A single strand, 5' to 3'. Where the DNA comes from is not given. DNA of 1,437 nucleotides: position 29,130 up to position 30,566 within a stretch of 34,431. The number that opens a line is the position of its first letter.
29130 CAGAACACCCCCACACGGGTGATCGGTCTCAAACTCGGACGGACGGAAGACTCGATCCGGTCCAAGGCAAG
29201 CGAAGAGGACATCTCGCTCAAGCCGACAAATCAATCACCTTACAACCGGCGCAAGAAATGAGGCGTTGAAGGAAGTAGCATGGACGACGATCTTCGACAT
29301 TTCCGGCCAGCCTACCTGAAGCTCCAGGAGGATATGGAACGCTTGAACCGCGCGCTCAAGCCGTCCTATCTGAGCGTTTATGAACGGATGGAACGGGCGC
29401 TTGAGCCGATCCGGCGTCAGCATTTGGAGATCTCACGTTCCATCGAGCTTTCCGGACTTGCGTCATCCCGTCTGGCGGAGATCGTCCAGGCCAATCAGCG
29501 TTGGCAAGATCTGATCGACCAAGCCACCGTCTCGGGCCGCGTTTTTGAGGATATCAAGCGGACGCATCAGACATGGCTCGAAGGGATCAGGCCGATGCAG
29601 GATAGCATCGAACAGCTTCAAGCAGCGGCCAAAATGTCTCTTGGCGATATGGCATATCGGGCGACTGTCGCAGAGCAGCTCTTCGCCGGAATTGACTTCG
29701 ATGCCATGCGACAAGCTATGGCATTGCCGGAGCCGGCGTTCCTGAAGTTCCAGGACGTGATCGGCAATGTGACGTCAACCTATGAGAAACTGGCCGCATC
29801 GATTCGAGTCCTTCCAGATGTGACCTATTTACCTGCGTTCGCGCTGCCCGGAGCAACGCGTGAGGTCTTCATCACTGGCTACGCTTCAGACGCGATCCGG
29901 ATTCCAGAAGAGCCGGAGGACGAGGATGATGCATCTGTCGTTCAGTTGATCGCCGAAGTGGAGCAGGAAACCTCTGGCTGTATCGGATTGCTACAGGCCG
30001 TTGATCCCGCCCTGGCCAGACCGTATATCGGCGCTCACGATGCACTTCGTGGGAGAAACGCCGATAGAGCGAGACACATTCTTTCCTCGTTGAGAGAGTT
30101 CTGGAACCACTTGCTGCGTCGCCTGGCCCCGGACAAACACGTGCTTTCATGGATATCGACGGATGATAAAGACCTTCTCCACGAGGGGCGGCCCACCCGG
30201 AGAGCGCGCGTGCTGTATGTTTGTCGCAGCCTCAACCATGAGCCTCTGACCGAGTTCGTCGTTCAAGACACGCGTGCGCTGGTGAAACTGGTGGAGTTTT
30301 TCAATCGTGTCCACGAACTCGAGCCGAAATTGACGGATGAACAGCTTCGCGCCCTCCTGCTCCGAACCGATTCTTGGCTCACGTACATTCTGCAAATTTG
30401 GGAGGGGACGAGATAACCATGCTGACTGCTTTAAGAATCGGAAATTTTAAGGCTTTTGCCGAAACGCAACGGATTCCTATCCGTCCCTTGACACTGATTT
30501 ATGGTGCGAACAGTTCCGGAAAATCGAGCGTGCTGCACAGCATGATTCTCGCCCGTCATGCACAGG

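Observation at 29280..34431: Uncharacterised module appended to the hsd genes: helical protein, ABC ATPase (DUF3696-like), HxRx4D protein and SF2 helicase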

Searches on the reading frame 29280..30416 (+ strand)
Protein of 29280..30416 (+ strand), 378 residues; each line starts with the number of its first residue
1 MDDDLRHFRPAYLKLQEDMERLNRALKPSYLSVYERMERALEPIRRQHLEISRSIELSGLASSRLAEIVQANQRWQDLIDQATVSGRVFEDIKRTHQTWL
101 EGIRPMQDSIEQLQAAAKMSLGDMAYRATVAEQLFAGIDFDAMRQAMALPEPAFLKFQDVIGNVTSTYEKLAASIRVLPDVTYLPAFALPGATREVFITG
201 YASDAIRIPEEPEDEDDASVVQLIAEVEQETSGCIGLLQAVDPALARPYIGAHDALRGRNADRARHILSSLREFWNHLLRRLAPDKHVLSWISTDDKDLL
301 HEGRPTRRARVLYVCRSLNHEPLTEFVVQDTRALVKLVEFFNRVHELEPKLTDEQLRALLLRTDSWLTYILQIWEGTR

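Call 6: search_protein_families(library=padloc, proteins=[window:29280-30416:+], max_evalue=0.01)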
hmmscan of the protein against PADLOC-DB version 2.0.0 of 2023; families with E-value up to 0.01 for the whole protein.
window:29280-30416:+ (378 aa): 1 family
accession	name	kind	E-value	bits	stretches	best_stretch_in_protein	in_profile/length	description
PDLC02413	Aga_Nuclease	-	8.9e-08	29.7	1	258-343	26-110/267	-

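Call 7: search_protein_families(library=pfam, proteins=[window:29280-30416:+], max_evalue=0.1)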
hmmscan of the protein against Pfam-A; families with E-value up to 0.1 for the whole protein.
window:29280-30416:+ (378 aa): 1 family
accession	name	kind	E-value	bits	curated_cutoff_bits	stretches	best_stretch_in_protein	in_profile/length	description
PF18165.6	pP_pnuc_1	-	4.3e-21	75.4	26.3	1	247-368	11-131/133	Predicted pPIWI-associating nuclease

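Call 8: search_protein_families(library=ncbifam, proteins=[window:29280-30416:+], max_evalue=0.1)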
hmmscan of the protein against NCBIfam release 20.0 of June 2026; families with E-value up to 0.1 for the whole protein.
window:29280-30416:+ (378 aa): 0 families

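Call 56: find_homologous_proteins(query=window:29280-30416:+, max_evalue=0.001)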
Query window:29280-30416:+ (378 aa): 647 proteins with E <= 0.001 among 8000 candidates; the best 120 are listed.
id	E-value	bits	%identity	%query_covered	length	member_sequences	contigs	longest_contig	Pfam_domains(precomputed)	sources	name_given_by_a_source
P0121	6.7e-247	837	100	100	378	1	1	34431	PF18165.7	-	-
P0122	2.0e-242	822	98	100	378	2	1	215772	PF18165.7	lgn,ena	-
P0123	1.6e-238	809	96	100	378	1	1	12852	PF18165.7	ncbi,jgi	jgi:hypothetical protein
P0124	1.8e-237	806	96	100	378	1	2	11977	PF18165.7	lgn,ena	-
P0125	6.0e-232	787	93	100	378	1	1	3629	PF18165.7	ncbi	-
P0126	8.8e-232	787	93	100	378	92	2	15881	PF18165.7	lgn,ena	-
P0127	9.6e-230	780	92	100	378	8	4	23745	PF18165.7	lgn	-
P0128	2.8e-227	772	90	100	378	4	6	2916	PF18165.7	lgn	-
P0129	2.4e-223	759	89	100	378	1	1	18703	PF18165.7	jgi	jgi:hypothetical protein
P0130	2.8e-220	749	88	100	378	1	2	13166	PF18165.7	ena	-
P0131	1.1e-219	747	88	100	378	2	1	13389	PF18165.7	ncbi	-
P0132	4.5e-218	742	88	100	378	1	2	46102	PF18165.7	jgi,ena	-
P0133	5.8e-210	715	85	100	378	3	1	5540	PF18165.7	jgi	-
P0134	2.5e-208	710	83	100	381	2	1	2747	PF18165.7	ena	-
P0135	3.4e-201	686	82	100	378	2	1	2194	PF18165.7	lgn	-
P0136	2.2e-200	684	79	100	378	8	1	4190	PF18165.7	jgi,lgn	-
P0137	7.4e-199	679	81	100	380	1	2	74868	PF18165.7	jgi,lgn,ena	-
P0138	2.0e-195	667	78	100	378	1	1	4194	PF18165.7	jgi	jgi:hypothetical protein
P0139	6.6e-194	662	78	100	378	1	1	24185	PF18165.7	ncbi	-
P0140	2.5e-192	657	78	100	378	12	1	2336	PF18165.7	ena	-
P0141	2.9e-189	647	76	100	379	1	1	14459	PF18165.7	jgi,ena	-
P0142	5.4e-189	646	75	100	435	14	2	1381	PF18165.7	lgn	-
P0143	7.2e-189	646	76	100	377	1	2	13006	PF18165.7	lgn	-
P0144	1.1e-188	645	76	100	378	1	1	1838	PF18165.7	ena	-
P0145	1.2e-188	645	76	100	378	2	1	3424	PF18165.7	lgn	-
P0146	6.8e-188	643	75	100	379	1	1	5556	PF18165.7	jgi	jgi:hypothetical protein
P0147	3.8e-187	640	75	100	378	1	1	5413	PF18165.7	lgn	-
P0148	6.2e-187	639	76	100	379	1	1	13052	PF18165.7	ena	-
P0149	4.8e-186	636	75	100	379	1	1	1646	PF18165.7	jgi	-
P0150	5.2e-186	636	75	100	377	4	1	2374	PF18165.7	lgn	-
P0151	4.0e-185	633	74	100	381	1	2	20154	PF18165.7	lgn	-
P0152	1.2e-184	632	76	100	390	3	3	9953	PF18165.7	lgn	-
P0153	3.3e-183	627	75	100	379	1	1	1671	PF18165.7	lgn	-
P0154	3.7e-183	627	75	100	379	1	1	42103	PF18165.7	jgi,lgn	jgi:hypothetical protein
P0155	4.8e-183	627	74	100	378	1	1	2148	PF18165.7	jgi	-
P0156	1.6e-182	625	73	100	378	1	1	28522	PF18165.7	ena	-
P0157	2.6e-182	624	72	100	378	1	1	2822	PF18165.7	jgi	jgi:hypothetical protein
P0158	5.4e-182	623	73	100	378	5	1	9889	PF18165.7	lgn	-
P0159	5.0e-181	620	74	100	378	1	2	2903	PF18165.7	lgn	-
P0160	6.6e-181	620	74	100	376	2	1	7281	PF18165.7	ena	-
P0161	1.6e-180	618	74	100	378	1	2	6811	PF18165.7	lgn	-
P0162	3.7e-179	614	71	100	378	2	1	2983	PF18165.7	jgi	-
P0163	6.4e-179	613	72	100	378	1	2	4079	PF18165.7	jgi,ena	-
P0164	1.9e-178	611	70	100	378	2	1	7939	PF18165.7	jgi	-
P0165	5.5e-175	600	71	99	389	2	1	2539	PF18165.7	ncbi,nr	ncbi:MAG: hypothetical protein Q7T05_04395 [Dehalococcoidia bacterium]|nr:hypothetical protein [Deha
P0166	1.6e-173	595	70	100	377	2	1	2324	PF18165.7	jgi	-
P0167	5.6e-171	587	68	100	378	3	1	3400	PF18165.7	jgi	jgi:hypothetical protein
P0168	1.3e-170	586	68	100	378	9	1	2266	PF18165.7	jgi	-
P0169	5.2e-169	580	67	100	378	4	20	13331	PF18165.7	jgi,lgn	jgi:hypothetical protein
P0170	1.4e-167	576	68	100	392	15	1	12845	PF18165.7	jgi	jgi:Predicted pPIWI-associating nuclease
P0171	6.6e-167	574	67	100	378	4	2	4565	PF18165.7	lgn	-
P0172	8.7e-166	570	68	99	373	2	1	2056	PF18165.7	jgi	-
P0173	2.7e-162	558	66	100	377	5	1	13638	PF18165.7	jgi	jgi:hypothetical protein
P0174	1.3e-161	556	66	100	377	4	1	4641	PF18165.7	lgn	-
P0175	2.4e-161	555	65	100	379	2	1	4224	PF18165.7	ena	-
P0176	6.9e-160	550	66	99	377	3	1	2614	PF18165.7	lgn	-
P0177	3.5e-159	548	63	100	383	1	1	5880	PF18165.7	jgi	jgi:hypothetical protein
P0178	3.0e-158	545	71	90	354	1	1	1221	PF18165.7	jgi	-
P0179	4.2e-157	541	64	100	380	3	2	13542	PF18165.7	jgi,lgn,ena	-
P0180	6.6e-156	537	65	100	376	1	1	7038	PF18165.7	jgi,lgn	jgi:hypothetical protein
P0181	1.6e-155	536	64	100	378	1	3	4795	PF18165.7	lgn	-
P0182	2.6e-155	535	63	100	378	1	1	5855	PF18165.7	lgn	-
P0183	2.2e-154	532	63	100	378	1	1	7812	PF18165.7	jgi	jgi:hypothetical protein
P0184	8.2e-154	530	63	100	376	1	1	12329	PF18165.7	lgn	-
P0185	8.5e-153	527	63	99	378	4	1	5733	PF18165.7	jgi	-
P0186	2.7e-152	525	64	100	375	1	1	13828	PF18165.7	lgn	-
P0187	1.4e-150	520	62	100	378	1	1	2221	PF18165.7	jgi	jgi:hypothetical protein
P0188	8.2e-150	517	63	100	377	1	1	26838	PF18165.7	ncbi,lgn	-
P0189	9.2e-150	517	64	100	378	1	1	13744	PF18165.7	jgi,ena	-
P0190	8.2e-149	514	63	99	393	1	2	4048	PF18165.7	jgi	jgi:Predicted pPIWI-associating nuclease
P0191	4.1e-148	512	60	100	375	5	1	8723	PF18165.7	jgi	jgi:hypothetical protein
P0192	4.3e-148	512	58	99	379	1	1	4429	PF18165.7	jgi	-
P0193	3.4e-147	509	60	100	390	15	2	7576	PF18165.7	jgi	-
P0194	5.2e-145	501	60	97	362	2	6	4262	PF18165.7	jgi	-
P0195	1.3e-144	500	59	100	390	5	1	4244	PF18165.7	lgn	-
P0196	3.8e-144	499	60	99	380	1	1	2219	PF18165.7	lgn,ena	-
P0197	1.4e-143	497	58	100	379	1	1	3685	PF18165.7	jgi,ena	-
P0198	2.2e-143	496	60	100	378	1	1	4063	PF18165.7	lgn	-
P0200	1.4e-141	490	58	100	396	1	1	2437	PF18165.7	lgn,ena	-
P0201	1.5e-141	490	63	92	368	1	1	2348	PF18165.7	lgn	-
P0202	4.2e-141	489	59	99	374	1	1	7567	PF18165.7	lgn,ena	-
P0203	5.2e-140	485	61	100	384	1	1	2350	PF18165.7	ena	-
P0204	6.6e-140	485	59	97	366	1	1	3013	PF18165.7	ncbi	-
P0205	1.7e-139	483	60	100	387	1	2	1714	PF18165.7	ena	-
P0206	2.3e-139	483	60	99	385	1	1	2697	PF18165.7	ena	-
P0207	2.4e-139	483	60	100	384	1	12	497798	PF18165.7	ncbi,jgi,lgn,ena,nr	ncbi:MAG TPA: hypothetical protein PLE15_02265 [Smithellaceae bacterium]|nr:hypothetical protein [Sm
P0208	2.6e-139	483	60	100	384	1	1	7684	PF18165.7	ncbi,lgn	-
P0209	2.9e-139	483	61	99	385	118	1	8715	PF18165.7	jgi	jgi:hypothetical protein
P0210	3.4e-139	482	60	100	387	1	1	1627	PF18165.7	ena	-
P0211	4.5e-139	482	60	100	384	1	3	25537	PF18165.7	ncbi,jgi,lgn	-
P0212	5.0e-139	482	60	100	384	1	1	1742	PF18165.7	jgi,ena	-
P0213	5.3e-139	482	60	100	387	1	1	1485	PF18165.7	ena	-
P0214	6.2e-139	481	60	100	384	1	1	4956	PF18165.7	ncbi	-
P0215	6.3e-139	481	59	100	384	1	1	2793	PF18165.7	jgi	jgi:hypothetical protein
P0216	6.4e-139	481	60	100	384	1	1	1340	PF18165.7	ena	-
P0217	6.4e-139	481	60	100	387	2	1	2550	PF18165.7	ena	-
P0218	7.6e-139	481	60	100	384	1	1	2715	PF18165.7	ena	-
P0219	7.6e-139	481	60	100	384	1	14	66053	PF18165.7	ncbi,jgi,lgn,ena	ncbi:MAG: hypothetical protein WAP08_08680 [Smithellaceae bacterium]|jgi:hypothetical protein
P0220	7.7e-139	481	60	100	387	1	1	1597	PF18165.7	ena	-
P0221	8.2e-139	481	60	100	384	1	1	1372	PF18165.7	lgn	-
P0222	8.5e-139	481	60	100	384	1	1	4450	PF18165.7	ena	-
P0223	8.9e-139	481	60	100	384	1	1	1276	PF18165.7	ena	-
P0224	9.3e-139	481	60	99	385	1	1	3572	PF18165.7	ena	-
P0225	9.5e-139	481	60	100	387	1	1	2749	PF18165.7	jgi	-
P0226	9.9e-139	481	60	100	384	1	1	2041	PF18165.7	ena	-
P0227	9.9e-139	481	60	99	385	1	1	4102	PF18165.7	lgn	-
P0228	1.0e-138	481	60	100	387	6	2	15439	PF18165.7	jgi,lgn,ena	-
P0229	1.2e-138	481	60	100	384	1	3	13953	PF18165.7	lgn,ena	-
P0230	1.2e-138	481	60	100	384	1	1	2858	PF18165.7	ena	-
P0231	1.4e-138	480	60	100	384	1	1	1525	PF18165.7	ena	-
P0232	1.6e-138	480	60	100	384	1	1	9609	PF18165.7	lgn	-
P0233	1.7e-138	480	60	100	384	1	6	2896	PF18165.7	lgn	-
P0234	1.7e-138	480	58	100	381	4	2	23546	PF18165.7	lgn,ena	-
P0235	1.8e-138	480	60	100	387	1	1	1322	PF18165.7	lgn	-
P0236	1.9e-138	480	58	99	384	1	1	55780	PF18165.7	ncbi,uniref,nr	ncbi:hypothetical protein [Sulfuriflexus sp.]|uniref:pPIWI-associating nuclease domain-containing pr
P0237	2.0e-138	480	60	99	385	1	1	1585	PF18165.7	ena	-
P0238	2.1e-138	480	60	100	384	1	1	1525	PF18165.7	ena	-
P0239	2.2e-138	480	60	100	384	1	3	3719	PF18165.7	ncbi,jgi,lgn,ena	-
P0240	2.2e-138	480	60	99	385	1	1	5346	PF18165.7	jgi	-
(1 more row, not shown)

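Call 58: find_encoding_contigs(protein=P0122, flank=10000, max_places=2)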
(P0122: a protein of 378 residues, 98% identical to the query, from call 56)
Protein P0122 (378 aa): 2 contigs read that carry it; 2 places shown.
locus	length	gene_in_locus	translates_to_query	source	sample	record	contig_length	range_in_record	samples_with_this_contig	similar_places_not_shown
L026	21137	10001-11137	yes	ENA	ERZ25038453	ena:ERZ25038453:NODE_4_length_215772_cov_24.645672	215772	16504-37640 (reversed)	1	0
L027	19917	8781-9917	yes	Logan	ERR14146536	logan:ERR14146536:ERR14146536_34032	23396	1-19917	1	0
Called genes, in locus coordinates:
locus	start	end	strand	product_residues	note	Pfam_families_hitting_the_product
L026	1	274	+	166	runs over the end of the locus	PF16468:DUF5049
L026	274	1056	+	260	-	PF13522:GATase_6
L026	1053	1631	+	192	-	PF06094:GGACT (weak)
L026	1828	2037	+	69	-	PF12728:HTH_17, PF13384:HTH_23 (weak)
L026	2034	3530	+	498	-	PF06956:RtcR, PF00158:Sigma54_activat, PF14532:Sigma54_activ_2, PF25601:AAA_lid_14, PF02954:HTH_8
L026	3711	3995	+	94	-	-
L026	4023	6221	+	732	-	PF04313:HSDR_N (weak), PF13588:HSDR_N_2 (weak), PF00270:DEAD, PF04851:ResIII, PF18766:SWI2_SNF2, PF00271:Helicase_C (weak), PF08463:EcoEI_R_C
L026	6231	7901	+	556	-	PF12161:HsdM_N, PF02384:N6_Mtase, PF01170:UPF0020, PF02384:N6_Mtase, PF07669:Eco57I (faint)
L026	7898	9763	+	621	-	PF01420:Methylase_S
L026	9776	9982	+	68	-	-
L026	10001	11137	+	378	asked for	PF18165:pP_pnuc_1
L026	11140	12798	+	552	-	PF02463:SMC_N (faint), PF13175:AAA_15 (weak), PF13304:AAA_21, PF13175:AAA_15, PF12476:DUF3696 (weak)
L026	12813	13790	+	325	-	-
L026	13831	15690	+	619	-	PF04851:ResIII, PF00270:DEAD (weak), PF00271:Helicase_C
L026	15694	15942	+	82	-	-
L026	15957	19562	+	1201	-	PF18731:HEPN_Swt1, PF00176:SNF2-rel_dom, PF04851:ResIII, PF00271:Helicase_C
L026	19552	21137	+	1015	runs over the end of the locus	PF25794:SACS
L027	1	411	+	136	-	?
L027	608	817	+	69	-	PF12728:HTH_17, PF13384:HTH_23 (weak)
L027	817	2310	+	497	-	PF06956:RtcR, PF00158:Sigma54_activat, PF14532:Sigma54_activ_2, PF25601:AAA_lid_14, PF02954:HTH_8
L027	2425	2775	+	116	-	-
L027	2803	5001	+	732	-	PF04313:HSDR_N (weak), PF13588:HSDR_N_2 (weak), PF00270:DEAD, PF04851:ResIII, PF18766:SWI2_SNF2, PF00271:Helicase_C (weak), PF08463:EcoEI_R_C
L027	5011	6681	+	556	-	PF12161:HsdM_N, PF02384:N6_Mtase, PF01170:UPF0020, PF02384:N6_Mtase, PF07669:Eco57I (faint)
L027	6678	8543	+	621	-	PF01420:Methylase_S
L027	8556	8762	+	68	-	-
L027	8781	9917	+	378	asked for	PF18165:pP_pnuc_1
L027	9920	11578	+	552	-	PF02463:SMC_N (faint), PF13175:AAA_15 (weak), PF13304:AAA_21, PF13175:AAA_15, PF12476:DUF3696 (weak)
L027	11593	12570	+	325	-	-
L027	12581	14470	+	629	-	PF04851:ResIII, PF00270:DEAD (weak), PF00271:Helicase_C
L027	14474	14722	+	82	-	-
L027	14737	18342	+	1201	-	PF18731:HEPN_Swt1, PF00176:SNF2-rel_dom, PF04851:ResIII, PF00271:Helicase_C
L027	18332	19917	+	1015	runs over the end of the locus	PF25794:SACS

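Call 59: find_encoding_contigs(protein=P0207, flank=8000, max_places=3)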
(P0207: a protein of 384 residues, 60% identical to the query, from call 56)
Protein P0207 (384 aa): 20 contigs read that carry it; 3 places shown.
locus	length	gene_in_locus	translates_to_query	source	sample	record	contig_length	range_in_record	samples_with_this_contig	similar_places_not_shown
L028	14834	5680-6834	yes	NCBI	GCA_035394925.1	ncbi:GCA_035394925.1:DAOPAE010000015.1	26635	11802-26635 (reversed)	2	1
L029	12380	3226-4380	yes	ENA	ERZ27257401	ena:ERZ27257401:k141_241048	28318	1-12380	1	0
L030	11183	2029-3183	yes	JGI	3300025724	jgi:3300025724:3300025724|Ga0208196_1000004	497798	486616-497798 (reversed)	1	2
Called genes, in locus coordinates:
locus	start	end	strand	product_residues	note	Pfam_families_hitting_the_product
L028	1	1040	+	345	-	?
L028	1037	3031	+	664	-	PF08665:PglZ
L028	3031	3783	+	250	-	-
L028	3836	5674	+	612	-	PF03235:GmrSD_N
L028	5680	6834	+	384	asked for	PF18165:pP_pnuc_1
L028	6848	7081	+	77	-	PF09954:DUF2188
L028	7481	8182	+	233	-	PF03306:AAL_decarboxy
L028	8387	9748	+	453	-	PF00209:SNF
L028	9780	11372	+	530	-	PF14134:DUF4301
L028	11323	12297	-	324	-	PF02568:ThiI, PF18297:NFACT-R_2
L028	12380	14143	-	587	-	PF01476:LysM (faint)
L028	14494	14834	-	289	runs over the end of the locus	PF07136:DUF1385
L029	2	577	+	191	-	?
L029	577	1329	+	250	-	-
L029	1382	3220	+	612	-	PF03235:GmrSD_N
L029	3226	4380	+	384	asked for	PF18165:pP_pnuc_1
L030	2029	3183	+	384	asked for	PF18165:pP_pnuc_1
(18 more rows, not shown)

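Call 60: find_encoding_contigs(protein=P0137, flank=8000, max_places=2)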
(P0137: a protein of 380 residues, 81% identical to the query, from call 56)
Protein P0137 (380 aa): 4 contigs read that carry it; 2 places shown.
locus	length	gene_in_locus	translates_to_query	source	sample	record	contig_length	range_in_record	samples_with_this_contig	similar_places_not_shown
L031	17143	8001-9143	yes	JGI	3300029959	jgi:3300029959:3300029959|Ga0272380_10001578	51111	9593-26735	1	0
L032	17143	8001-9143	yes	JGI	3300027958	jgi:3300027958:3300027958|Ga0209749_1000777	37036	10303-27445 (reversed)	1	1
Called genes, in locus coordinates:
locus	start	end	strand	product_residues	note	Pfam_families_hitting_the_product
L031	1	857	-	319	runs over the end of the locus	PF00696:AA_kinase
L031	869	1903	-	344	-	PF02729:OTCace_N, PF00185:OTCace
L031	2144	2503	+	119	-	PF01050:MannoseP_isomer (weak), PF00190:Cupin_1 (weak), PF02311:AraC_binding, PF07883:Cupin_2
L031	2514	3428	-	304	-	-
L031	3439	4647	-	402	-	PF00696:AA_kinase, PF13840:ACT_7, PF22468:ACT_9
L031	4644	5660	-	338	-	PF01118:Semialdhyde_dh, PF02774:Semialdhyde_dhC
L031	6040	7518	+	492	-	PF04326:SLFN_AlbA_2, PF13749:HATPase_c_4, PF21247:Fic-like_C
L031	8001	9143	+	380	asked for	PF18165:pP_pnuc_1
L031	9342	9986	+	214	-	-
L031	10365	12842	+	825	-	PF08487:VIT, PF13757:VIT_2, PF00092:VWA, PF13768:VWA_3, PF13519:VWA_2 (weak)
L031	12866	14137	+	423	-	PF06838:Met_gamma_lyase, PF01053:Cys_Met_Meta_PP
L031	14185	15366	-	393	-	PF00328:His_Phos_2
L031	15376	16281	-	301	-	PF09924:LPG_synthase_C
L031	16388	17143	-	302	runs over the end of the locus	PF02775:TPP_enzyme_C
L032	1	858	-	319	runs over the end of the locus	PF00696:AA_kinase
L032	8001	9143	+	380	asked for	PF18165:pP_pnuc_1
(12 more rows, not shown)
